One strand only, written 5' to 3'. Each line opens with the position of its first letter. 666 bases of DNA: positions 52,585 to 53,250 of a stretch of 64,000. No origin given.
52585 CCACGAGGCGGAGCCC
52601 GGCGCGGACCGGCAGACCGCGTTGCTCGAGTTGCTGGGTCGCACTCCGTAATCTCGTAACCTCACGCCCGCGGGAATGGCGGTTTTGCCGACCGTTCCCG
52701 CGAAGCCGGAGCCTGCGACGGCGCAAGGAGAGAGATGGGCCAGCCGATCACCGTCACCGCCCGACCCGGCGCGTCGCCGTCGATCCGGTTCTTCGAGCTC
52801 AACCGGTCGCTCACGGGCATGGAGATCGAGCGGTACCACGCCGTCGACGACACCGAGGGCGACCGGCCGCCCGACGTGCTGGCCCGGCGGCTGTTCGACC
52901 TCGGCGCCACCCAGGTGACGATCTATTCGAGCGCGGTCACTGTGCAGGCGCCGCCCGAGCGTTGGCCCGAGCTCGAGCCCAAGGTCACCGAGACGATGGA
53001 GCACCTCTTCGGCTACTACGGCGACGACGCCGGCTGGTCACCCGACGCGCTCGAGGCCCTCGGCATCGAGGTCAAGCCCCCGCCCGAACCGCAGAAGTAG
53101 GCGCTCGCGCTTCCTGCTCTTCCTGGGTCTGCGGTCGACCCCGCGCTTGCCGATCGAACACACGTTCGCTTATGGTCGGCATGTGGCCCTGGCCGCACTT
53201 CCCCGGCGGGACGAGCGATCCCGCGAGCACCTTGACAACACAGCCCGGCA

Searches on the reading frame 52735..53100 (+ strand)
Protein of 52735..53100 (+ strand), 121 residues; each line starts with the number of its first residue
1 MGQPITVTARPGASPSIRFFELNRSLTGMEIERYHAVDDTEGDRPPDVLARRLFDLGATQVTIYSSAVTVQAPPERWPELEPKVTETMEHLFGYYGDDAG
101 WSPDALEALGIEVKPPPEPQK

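Call 13: search_protein_families(library=pfam, proteins=[window:52735-53100:+])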
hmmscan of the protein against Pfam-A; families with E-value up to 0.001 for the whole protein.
window:52735-53100:+ (121 aa): 1 family
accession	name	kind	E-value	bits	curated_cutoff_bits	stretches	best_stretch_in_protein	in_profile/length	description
PF08712.16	Nfu_N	-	0.00049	20.5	27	1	14-91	8-84/88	Scaffold protein Nfu/NifU N terminal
